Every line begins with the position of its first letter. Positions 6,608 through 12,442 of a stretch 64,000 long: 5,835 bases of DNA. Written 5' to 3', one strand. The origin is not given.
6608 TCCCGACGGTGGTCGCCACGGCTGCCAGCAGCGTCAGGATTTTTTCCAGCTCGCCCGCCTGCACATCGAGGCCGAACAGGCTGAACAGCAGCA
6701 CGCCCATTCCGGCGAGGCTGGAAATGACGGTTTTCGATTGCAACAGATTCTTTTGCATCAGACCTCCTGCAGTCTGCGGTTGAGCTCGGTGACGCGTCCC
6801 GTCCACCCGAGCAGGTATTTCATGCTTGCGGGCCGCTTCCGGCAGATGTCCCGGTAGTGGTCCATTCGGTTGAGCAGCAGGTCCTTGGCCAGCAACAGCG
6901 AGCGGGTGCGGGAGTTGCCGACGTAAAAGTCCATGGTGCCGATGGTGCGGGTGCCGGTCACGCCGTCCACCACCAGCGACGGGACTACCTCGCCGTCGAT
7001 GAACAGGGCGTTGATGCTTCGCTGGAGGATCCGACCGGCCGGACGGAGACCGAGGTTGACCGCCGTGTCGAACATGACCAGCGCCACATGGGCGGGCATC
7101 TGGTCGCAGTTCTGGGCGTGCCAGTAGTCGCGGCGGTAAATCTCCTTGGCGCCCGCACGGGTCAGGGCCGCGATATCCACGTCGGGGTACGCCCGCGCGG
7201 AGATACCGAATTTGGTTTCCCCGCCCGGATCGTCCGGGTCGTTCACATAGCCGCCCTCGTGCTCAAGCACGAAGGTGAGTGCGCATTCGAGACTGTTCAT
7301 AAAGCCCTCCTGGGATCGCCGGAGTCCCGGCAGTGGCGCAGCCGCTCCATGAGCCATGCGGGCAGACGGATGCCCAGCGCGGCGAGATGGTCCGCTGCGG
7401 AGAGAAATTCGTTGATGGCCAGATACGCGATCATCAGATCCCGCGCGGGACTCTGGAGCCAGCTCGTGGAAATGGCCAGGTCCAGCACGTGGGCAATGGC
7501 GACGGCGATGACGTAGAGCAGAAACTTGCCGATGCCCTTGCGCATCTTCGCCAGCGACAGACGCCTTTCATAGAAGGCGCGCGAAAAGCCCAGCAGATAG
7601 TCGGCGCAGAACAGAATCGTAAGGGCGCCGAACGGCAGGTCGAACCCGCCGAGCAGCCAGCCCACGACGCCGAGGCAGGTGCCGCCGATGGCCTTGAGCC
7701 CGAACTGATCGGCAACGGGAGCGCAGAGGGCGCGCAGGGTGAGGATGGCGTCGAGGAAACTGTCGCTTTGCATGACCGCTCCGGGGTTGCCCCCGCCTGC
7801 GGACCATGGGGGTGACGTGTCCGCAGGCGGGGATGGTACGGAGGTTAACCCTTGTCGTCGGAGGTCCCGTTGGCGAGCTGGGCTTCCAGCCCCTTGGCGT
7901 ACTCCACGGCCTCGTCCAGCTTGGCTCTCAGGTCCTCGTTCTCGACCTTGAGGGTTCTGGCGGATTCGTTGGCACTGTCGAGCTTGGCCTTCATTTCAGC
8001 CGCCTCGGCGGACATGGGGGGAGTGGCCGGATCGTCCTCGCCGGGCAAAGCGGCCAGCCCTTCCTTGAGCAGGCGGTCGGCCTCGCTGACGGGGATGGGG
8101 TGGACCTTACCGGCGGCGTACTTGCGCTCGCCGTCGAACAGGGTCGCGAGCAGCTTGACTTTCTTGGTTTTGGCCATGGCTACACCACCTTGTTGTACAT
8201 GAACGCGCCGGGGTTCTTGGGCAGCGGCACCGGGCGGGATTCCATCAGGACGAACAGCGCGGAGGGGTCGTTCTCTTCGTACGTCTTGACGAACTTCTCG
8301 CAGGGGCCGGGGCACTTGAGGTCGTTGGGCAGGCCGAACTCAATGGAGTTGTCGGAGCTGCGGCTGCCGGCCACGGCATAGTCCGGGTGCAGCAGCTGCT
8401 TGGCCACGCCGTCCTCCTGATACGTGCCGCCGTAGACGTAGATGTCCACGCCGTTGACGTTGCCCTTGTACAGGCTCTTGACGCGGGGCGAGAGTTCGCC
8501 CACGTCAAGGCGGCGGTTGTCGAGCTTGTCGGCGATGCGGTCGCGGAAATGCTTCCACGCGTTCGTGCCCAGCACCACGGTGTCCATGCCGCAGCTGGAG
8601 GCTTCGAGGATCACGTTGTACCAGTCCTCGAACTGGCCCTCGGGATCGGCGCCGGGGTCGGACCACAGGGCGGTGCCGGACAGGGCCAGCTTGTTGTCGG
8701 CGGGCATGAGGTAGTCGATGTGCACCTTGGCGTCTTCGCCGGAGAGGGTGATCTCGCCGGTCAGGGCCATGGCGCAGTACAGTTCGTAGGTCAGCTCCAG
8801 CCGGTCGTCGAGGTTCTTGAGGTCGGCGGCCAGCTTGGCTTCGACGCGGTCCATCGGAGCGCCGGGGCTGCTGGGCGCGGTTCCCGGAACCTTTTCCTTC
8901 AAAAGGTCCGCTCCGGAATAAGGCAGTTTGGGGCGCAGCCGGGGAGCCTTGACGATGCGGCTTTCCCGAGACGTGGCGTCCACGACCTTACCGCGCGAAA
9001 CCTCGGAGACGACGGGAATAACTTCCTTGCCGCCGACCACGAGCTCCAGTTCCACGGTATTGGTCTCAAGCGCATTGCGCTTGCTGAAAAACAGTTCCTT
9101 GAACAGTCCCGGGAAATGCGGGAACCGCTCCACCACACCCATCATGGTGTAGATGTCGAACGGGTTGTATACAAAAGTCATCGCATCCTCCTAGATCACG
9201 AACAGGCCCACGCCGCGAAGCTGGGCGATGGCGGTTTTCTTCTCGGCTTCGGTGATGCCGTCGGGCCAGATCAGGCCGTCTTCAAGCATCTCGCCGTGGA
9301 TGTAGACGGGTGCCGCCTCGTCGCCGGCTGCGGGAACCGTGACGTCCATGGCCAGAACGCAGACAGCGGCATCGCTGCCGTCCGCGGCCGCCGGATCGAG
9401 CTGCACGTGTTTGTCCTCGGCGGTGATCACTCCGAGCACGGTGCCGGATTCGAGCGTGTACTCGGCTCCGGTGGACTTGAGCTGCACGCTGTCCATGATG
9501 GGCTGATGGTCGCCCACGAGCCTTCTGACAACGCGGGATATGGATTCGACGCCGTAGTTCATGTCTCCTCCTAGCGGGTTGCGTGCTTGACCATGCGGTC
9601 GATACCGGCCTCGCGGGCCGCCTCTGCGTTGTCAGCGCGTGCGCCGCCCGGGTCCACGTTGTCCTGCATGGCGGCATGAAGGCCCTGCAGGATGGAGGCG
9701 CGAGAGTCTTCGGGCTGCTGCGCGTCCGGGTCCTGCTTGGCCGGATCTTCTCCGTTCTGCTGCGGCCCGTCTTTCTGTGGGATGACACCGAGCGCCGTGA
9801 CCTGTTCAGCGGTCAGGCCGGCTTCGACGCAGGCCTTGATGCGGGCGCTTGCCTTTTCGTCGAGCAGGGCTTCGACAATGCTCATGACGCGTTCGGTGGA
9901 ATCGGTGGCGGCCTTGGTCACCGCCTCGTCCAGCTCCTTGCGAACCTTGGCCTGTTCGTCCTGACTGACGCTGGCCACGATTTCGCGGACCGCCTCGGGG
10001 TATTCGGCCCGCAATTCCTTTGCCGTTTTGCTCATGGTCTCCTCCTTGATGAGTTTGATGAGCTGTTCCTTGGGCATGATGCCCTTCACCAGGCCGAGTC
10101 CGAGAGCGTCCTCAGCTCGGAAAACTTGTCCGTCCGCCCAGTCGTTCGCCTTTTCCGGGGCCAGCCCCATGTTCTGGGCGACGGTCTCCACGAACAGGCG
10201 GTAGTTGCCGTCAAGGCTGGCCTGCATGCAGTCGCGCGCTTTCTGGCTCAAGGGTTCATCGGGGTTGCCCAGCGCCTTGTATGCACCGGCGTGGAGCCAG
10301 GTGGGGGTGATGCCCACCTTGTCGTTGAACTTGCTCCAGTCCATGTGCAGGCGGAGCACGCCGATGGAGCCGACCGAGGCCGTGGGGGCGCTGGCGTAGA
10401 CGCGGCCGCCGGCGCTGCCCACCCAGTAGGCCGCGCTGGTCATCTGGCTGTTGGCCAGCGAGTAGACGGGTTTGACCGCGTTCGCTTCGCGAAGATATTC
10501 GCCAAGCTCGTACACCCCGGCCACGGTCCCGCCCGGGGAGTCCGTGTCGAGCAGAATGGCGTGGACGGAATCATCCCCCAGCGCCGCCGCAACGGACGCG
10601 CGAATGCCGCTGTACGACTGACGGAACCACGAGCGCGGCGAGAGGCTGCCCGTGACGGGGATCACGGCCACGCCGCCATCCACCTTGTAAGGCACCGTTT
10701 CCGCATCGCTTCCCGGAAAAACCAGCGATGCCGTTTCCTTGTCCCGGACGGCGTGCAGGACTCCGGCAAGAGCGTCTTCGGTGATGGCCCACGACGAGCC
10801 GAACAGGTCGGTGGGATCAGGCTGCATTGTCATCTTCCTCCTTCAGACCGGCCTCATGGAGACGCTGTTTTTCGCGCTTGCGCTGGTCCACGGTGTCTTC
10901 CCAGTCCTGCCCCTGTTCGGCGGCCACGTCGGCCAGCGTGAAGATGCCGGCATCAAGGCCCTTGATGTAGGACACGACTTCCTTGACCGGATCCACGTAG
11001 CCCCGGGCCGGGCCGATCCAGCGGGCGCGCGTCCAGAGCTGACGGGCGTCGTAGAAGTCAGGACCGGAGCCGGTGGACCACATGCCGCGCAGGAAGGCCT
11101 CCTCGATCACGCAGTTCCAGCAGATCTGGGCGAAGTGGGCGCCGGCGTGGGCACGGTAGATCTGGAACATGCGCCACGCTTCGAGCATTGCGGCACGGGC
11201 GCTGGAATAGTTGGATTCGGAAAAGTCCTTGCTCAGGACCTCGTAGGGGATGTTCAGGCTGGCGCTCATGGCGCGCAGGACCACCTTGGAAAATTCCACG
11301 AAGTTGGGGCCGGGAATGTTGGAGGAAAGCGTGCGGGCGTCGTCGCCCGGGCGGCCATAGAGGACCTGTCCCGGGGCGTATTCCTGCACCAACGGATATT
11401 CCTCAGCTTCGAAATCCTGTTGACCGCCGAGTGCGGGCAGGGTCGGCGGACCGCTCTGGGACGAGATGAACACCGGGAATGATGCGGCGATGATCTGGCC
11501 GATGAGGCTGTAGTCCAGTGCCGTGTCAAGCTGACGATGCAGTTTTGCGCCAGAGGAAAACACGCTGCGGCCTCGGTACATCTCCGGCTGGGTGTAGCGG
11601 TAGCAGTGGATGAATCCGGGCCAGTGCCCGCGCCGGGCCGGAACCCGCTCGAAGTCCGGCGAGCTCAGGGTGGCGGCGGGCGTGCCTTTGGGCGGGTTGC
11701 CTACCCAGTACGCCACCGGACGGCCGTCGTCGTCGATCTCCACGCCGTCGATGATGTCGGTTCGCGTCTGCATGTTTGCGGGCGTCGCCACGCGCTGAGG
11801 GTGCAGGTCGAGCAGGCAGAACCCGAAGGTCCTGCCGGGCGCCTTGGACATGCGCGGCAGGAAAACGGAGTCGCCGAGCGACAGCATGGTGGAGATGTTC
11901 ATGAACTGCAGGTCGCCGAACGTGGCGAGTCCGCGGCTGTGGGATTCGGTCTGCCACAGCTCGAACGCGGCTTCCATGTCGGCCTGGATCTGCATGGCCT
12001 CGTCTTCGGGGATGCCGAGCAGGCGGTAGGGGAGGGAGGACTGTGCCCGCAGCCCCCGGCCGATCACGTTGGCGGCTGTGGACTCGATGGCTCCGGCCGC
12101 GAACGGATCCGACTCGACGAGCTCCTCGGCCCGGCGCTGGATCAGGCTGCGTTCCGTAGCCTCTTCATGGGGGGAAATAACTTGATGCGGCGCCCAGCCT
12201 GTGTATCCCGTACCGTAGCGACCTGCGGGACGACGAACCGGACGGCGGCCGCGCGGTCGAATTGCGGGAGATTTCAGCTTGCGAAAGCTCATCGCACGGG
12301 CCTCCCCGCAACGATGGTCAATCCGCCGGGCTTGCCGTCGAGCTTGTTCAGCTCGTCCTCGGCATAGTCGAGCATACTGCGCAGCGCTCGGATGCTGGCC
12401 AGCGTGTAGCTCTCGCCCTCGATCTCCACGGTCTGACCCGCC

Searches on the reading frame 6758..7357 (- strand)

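Call 16: search_protein_families(library=phrogs, proteins=[window:6758-7357:-], max_evalue=0.00001)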
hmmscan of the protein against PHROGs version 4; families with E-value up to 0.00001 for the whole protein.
window:6758-7357:- (199 aa): 2 families
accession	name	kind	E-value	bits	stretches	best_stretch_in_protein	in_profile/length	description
phrog_315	-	lysis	3.9e-49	168.8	1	17-197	329-492/677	endolysin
phrog_12853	-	unknown function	4.9e-28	99.2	1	23-142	3-129/131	-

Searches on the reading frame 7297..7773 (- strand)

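Call 71: search_protein_families(library=phrogs, proteins=[window:7297-7773:-], max_evalue=0.0001)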
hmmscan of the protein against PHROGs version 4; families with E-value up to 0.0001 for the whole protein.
window:7297-7773:- (158 aa): 1 family
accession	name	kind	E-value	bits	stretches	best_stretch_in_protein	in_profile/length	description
phrog_199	-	lysis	3.4e-12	46.9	1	33-150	15-129/545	holin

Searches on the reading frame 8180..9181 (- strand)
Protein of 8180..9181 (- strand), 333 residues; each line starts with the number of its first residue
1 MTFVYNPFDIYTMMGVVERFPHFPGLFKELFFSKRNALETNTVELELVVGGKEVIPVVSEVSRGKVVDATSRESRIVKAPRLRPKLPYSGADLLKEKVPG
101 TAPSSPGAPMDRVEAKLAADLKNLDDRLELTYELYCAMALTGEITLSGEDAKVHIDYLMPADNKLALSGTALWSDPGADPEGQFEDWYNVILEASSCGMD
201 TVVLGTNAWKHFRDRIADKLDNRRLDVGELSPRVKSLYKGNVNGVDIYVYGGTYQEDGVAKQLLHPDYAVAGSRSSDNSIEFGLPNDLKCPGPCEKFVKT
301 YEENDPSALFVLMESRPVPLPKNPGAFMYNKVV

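Call 16: search_protein_families(library=phrogs, proteins=[window:8180-9181:-], max_evalue=0.00001)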
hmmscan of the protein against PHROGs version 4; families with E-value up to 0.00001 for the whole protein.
window:8180-9181:- (333 aa): 4 families
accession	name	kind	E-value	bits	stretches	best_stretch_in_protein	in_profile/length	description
phrog_29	-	head and packaging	5.5e-51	175.1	1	2-332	23-358/439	major head protein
phrog_6020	-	head and packaging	1.7e-16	60.6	1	13-332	9-340/473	major head protein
phrog_2353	-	head and packaging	2.8e-14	53.7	1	13-261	9-264/481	major head protein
phrog_6281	-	unknown function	4.6e-13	50.3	1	8-163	4-159/209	-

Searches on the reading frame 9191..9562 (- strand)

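Call 16: search_protein_families(library=phrogs, proteins=[window:9191-9562:-], max_evalue=0.00001)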
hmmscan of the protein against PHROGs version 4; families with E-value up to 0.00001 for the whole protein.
window:9191-9562:- (123 aa): 2 families
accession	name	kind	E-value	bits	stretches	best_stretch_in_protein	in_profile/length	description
phrog_49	-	head and packaging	1.7e-24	87.4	1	15-122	30-136/147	head decoration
phrog_3583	-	head and packaging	1.2e-07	32.2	1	27-97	43-115/155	head decoration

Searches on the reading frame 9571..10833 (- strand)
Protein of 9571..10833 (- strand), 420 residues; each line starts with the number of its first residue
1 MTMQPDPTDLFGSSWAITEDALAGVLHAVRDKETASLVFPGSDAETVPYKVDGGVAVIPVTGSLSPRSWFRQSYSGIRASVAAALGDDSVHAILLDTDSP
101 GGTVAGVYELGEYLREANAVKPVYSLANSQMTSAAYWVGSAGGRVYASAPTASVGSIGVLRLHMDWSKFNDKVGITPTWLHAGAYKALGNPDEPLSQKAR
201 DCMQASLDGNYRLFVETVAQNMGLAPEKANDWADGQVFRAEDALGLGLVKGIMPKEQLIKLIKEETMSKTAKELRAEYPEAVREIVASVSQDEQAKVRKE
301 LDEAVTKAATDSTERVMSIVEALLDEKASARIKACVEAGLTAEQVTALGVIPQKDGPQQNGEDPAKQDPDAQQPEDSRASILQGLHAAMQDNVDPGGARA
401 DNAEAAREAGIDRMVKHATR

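Call 16: search_protein_families(library=phrogs, proteins=[window:9571-10833:-], max_evalue=0.00001)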
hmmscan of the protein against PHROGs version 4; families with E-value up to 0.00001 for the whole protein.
window:9571-10833:- (420 aa): 4 families
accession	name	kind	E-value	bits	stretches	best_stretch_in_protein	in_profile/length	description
phrog_53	-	head and packaging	6.1e-74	251.2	1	11-417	16-457/583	head maturation protease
phrog_33023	-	unknown function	9.3e-37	127.9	1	50-317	63-338/507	-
phrog_4759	-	unknown function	5.1e-19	69.8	1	48-166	75-198/209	-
phrog_24209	-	unknown function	9.4e-08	32.9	1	74-109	4-39/49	-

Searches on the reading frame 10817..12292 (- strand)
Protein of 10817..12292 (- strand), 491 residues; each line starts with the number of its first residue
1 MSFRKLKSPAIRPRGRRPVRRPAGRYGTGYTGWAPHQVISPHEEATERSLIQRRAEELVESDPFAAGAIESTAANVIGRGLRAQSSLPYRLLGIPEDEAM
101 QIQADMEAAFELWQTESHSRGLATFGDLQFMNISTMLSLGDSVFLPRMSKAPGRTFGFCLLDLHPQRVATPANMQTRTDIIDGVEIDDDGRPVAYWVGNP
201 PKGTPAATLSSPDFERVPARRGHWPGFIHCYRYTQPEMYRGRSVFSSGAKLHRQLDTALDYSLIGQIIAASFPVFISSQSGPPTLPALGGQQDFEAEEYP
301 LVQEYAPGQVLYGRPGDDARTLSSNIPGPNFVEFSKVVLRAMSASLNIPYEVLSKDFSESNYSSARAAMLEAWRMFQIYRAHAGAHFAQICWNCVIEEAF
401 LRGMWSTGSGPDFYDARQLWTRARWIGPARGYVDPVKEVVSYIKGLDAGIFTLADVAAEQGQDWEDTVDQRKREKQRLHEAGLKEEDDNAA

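Call 9: search_protein_families(library=pfam, proteins=[window:10817-12292:-])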
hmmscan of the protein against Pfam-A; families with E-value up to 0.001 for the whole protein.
window:10817-12292:- (491 aa): 1 family
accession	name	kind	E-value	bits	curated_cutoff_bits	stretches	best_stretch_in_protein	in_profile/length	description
PF05136.18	Phage_portal_2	-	4.5e-76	256.7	32.9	1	41-380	16-354/354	Phage portal protein, lambda family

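Call 10: search_protein_families(library=ncbifam, proteins=[window:10817-12292:-])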
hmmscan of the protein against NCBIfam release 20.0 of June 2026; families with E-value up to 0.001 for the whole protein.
window:10817-12292:- (491 aa): 1 family
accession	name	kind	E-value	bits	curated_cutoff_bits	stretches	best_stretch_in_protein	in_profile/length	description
TIGR01539.1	portal_lambda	equivalog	6.9e-58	196.3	172.7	1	49-485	26-454/457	phage portal protein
